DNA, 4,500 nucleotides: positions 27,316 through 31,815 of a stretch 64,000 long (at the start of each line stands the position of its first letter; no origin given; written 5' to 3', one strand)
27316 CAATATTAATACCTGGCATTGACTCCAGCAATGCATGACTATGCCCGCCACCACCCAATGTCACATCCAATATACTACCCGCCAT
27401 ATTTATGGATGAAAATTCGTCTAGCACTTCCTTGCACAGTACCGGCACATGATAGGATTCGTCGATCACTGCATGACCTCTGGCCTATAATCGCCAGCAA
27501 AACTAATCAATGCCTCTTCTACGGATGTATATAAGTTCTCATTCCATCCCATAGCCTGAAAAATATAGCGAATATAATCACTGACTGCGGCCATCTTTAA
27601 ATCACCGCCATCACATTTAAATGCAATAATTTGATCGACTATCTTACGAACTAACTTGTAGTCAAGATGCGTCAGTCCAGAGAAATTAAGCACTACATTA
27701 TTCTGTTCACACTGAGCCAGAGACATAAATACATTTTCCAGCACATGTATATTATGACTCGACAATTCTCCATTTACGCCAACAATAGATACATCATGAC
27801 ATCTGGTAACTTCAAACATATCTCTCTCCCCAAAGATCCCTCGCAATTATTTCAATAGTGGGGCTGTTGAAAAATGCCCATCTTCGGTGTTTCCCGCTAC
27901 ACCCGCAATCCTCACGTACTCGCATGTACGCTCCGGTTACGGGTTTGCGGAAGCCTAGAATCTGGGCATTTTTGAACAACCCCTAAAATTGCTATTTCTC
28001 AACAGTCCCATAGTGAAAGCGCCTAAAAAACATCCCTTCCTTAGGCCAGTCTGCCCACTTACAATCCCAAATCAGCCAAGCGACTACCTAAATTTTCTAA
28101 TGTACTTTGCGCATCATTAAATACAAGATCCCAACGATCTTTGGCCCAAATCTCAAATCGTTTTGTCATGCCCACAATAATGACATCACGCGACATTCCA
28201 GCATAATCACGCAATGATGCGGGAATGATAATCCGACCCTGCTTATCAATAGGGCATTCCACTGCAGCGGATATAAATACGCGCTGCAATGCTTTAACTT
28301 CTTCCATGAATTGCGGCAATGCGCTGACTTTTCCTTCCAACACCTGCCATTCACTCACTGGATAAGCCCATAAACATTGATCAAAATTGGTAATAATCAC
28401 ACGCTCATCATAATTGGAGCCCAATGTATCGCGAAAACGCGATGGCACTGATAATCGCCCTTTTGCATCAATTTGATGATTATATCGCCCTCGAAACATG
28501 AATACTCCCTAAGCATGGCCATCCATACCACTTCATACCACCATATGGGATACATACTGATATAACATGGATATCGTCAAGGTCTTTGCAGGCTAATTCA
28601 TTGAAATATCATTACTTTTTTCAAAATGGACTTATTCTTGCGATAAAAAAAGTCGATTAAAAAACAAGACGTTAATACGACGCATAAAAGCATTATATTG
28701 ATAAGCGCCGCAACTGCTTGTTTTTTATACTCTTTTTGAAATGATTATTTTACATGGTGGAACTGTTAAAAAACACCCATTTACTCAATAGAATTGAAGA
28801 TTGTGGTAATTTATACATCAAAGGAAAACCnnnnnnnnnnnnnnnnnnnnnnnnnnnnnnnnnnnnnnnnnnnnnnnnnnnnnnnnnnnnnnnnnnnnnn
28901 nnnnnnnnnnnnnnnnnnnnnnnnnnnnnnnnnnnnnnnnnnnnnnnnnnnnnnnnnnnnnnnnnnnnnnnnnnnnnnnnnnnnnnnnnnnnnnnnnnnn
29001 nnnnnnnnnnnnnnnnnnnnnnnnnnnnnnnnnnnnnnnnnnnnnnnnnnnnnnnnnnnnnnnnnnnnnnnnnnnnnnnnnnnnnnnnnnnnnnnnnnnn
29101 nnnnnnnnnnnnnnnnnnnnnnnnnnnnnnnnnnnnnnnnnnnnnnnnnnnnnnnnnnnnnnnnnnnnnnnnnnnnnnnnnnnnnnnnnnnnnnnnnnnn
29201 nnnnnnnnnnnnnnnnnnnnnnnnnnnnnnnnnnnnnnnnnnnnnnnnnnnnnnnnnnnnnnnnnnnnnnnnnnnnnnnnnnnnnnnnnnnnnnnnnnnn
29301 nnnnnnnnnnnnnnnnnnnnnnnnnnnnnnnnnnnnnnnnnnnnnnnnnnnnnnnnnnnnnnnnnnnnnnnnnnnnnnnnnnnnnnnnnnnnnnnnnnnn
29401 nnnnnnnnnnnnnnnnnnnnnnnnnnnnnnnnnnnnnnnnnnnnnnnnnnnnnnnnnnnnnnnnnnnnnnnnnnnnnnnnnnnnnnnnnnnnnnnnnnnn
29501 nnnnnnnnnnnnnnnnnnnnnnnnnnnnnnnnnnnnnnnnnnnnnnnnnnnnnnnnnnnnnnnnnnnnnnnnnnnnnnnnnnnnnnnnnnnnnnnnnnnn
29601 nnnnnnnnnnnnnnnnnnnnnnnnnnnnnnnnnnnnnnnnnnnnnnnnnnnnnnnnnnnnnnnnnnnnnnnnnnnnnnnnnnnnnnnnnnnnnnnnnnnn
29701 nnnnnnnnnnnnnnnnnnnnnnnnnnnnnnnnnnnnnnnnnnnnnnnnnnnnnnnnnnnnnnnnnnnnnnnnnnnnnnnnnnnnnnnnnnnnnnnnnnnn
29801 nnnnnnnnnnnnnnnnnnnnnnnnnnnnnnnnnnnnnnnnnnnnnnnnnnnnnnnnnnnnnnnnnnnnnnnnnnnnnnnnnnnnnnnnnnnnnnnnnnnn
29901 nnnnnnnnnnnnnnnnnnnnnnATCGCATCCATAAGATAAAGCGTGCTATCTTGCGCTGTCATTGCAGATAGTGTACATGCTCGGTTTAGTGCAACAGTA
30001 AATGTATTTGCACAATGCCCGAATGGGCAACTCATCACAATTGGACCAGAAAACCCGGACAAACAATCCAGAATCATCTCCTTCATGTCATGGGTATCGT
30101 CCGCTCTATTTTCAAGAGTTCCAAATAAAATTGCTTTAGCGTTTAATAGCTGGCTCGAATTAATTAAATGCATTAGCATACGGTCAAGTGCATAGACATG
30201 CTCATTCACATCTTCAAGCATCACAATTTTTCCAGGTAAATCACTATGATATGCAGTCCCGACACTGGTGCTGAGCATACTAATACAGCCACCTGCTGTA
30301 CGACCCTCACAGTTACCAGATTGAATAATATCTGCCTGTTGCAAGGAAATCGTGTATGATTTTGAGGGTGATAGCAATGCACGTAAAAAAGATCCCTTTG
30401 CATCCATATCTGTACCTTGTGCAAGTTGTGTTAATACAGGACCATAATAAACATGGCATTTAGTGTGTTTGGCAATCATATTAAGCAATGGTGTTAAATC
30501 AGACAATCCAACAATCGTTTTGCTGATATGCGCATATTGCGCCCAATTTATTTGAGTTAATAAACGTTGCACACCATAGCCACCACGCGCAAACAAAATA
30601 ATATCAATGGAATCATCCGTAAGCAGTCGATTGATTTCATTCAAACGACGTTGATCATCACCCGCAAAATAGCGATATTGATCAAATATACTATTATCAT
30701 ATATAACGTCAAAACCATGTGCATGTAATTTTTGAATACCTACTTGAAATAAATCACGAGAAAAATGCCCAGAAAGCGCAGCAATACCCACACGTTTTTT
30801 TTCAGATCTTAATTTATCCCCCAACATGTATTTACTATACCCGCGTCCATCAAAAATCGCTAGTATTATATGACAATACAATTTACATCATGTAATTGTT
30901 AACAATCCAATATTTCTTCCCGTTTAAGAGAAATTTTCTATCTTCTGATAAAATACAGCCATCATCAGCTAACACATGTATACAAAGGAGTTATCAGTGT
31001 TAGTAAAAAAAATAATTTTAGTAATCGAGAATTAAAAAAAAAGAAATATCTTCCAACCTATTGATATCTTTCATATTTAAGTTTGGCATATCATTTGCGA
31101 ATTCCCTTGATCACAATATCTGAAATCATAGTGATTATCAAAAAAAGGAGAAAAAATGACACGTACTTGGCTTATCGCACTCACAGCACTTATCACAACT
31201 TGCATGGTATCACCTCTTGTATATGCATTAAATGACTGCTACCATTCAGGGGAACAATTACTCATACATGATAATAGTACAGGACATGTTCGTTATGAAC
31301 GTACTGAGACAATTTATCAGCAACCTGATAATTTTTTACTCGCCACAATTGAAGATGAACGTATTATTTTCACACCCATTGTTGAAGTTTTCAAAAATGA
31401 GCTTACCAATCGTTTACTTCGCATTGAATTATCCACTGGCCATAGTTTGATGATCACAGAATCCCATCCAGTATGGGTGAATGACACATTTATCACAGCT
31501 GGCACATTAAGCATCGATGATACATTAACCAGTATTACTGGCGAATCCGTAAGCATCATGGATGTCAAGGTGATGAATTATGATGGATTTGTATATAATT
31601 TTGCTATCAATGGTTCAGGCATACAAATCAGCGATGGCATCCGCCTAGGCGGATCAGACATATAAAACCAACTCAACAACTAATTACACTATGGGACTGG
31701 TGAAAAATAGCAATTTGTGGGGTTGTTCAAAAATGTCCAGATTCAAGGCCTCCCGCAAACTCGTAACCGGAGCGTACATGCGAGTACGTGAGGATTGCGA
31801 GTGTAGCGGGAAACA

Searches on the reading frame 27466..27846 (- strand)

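Call 32: search_protein_families(library=pfam, proteins=[window:27466-27846:-], max_evalue=0.001)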
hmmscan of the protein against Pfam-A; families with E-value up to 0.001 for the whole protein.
window:27466-27846:- (126 aa): 1 family
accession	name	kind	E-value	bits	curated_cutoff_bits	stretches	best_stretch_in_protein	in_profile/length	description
PF01740.26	STAS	-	6.8e-11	42.3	22.6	1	12-112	3-106/106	STAS domain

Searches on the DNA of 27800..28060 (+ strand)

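Call 27: search_rna_families(source=window, start=27800, end=28060, threshold=evalue, max_evalue=10)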
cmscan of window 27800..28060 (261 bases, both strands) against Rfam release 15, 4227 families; matches with E-value up to 10: 1.
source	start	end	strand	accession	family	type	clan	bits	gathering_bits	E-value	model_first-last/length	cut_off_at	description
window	27800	27839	+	RF01525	TB10Cs2H1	Gene; snRNA; snoRNA; HACA-box;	-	11.9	35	9.9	27-66/66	5'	Trypanosomatid snoRNA TB10Cs2H1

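Call 75: search_dna_similar(query=window:27860-28009:+, collection=plasmids, mode=distant, max_evalue=10, max_rows=15)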
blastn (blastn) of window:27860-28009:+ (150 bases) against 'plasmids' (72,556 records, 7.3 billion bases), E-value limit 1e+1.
Records with a match: 45; places in all: 58; records where one place covers at least 80% of the query: 0.
Best place of each record, by identity: 95-99% 9; 90-95% 15; 80-90% 21.
By first word of the organism name: Pseudomonas 15; Escherichia 13; Salmonella 7; Klebsiella 4; Pantoea 3; Yersinia 1; Citrobacter 1; Sphingomonas 1.
By predicted mobility (MOB-suite, as given by PLSDB): non-mobilizable 31; conjugative 11; mobilizable 3.
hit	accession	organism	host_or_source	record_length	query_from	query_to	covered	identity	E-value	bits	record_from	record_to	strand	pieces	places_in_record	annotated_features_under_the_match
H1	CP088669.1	Escherichia coli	Homo sapiens,blood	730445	45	79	23%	88.6%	1e-1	44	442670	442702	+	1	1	none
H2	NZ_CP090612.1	Escherichia coli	pig,lung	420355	45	79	23%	88.6%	1e-1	44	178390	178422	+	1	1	none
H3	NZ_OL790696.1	Escherichia coli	-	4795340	45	79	23%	88.6%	1e-1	44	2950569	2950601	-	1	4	none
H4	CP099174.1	Escherichia coli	culture,Pooled soil sample collected ...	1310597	45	79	23%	88.6%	1e-1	44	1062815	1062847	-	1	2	none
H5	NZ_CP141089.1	Escherichia coli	Homo sapiens,Infected Human Urine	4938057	45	79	23%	88.6%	1e-1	44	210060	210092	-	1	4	none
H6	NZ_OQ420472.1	Escherichia coli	-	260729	45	79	23%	88.6%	1e-1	44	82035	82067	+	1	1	none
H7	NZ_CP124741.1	Escherichia coli O157:H7 str. EDL933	Homo sapiens,feces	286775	45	79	23%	88.6%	1e-1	44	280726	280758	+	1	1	none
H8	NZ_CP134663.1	Escherichia coli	Larus michahellis,bacteria,cloaca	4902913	45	79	23%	88.6%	1e-1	44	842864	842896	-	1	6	none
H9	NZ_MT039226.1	Yersinia frederiksenii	-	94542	45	79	23%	88.6%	1e-1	43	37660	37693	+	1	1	none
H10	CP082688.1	Salmonella enterica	ground turkey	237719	45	78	23%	91.2%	3e-2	46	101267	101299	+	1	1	none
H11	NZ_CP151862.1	Citrobacter freundii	-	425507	48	79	21%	93.8%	9e-3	46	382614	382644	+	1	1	none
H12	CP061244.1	Escherichia coli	Homo sapiens,cell culture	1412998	49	81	22%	90.9%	1e-1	44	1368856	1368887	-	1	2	none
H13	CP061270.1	Escherichia coli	Sheep,cell culture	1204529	45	79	23%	85.7%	1e+0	39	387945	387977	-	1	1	none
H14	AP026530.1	Escherichia coli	whole organism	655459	45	79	23%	85.7%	1e+0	39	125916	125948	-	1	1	none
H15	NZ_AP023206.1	Escherichia coli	Homo sapiens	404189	45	79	23%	85.7%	1e+0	39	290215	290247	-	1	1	none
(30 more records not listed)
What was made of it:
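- On Tn3-derived miniature element (TIME): The terminal repeat is only about 16-17 nt. A blastn search against plasmids gave no match to transposon ends (call 75).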

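Call 76: get_annotated_region(hit=H8, flank=400)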
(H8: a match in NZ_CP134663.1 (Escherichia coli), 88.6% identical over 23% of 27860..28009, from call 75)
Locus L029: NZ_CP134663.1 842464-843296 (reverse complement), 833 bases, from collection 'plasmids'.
description: Escherichia coli strain 64A:C plasmid unnamed1, complete sequence
organism: Escherichia coli (NCBI taxid 562)
taxonomy: Bacteria; Pseudomonadota; Gammaproteobacteria; Enterobacterales; Enterobacteriaceae; Escherichia; Escherichia coli
host: -; source: Larus michahellis,bacteria,cloaca; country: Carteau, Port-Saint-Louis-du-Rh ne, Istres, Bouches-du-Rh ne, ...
typing (MOB-suite, as given by PLSDB): non-mobilizable
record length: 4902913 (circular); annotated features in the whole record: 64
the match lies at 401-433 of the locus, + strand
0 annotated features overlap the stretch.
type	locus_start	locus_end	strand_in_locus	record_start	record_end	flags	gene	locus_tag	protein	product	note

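Call 78: search_dna_similar(query=L029:372-452:+, collection=ecoli_genomes, mode=near, max_rows=5)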
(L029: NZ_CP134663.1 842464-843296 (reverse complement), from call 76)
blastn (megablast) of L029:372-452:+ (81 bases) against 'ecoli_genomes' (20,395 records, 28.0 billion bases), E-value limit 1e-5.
Records with a match: 4213; places in all: 7690; records where one place covers at least 80% of the query: 4213.
Genomes with a match: 4210 of 5426; with a place that covers at least 80% of the query: 4210. Places per genome that has any: lowest 1, median 2, highest 3. On chromosomes: 7683 places; on plasmids: 7.
Best place of each record, by identity: >=99% 312; 95-99% 3198; 80-90% 703.
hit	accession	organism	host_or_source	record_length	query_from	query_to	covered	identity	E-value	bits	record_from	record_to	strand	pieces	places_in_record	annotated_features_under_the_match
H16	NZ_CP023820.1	Escherichia coli strain 7/2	Homo sapiens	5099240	1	81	100%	100.0%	6e-34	150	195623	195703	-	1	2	none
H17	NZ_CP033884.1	Escherichia coli strain 50579417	Homo sapiens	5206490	1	81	100%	100.0%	6e-34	150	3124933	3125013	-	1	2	none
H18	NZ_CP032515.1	Escherichia coli strain 118UI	Homo sapiens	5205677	1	81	100%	100.0%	6e-34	150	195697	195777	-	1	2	none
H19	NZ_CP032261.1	Escherichia coli strain AR_0067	missing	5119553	1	81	100%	100.0%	6e-34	150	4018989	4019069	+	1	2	none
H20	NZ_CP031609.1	Escherichia coli strain N3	Homo sapiens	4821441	1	81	100%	100.0%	6e-34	150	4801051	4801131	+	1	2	none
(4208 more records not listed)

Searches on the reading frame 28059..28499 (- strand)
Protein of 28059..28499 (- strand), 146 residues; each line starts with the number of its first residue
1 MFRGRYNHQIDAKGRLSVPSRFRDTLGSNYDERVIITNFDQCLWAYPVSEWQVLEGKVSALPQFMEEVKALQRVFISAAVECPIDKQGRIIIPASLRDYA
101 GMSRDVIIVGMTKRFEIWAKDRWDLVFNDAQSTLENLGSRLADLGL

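Call 32: search_protein_families(library=pfam, proteins=[window:28059-28499:-], max_evalue=0.001)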
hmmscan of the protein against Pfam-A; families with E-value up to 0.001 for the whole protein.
window:28059-28499:- (146 aa): 1 family
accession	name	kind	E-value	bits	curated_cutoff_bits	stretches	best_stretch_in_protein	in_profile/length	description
PF02381.23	MraZ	-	1.9e-33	114.7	23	2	76-135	2-62/72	MraZ protein, putative antitoxin-like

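Call 63: list_cluster_members(proteins=[P0055, P0056, window:28062-28499:-, window:62614-63177:-, window:61839-62312:-, P0003, P0006, P0018])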
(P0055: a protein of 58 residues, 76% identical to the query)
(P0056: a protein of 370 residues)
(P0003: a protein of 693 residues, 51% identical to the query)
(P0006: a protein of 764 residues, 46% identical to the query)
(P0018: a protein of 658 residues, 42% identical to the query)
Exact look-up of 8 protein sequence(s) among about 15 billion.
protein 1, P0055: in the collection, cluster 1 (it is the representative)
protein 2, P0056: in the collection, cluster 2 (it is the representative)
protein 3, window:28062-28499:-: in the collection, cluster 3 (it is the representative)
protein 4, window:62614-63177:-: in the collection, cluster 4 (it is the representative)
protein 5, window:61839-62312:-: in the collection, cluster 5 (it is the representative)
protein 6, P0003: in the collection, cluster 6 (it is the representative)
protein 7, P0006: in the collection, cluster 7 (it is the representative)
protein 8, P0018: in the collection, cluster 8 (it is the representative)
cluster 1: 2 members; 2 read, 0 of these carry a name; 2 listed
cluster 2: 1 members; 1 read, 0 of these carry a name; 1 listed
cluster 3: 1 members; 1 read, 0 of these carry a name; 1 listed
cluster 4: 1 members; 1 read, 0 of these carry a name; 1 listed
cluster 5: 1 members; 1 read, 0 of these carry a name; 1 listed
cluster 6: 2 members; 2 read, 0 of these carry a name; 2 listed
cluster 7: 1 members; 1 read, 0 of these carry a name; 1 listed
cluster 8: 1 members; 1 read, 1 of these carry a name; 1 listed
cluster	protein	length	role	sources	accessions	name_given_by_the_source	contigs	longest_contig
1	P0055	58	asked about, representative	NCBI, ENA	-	-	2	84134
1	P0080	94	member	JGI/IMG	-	-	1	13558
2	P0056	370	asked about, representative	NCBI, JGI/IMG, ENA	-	-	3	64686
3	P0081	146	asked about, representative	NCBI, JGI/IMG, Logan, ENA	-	-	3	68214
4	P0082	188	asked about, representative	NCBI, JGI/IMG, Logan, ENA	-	-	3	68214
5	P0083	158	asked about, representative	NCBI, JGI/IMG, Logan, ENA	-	-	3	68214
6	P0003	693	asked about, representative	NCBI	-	-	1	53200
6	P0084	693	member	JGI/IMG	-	-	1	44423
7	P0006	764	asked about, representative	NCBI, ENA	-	-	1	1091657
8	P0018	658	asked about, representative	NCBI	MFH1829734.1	MAG: OmpA family protein [Pseudomonadota bacterium]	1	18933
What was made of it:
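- Tried and rejected: Cluster look-up gave no organism names (call 63).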

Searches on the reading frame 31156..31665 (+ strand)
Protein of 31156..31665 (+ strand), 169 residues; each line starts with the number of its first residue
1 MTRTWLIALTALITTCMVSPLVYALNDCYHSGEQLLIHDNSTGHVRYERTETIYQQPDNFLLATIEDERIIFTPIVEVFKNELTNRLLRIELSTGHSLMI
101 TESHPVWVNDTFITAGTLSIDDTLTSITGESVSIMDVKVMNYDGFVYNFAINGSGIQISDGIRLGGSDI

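Call 32: search_protein_families(library=pfam, proteins=[window:31156-31665:+], max_evalue=0.001)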
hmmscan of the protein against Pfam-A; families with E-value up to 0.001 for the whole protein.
window:31156-31665:+ (169 aa): 1 family
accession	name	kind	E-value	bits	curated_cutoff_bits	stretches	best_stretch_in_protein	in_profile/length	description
PF07591.16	PT-HINT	-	6e-06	27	27.7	1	64-152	24-115/137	Pretoxin HINT domain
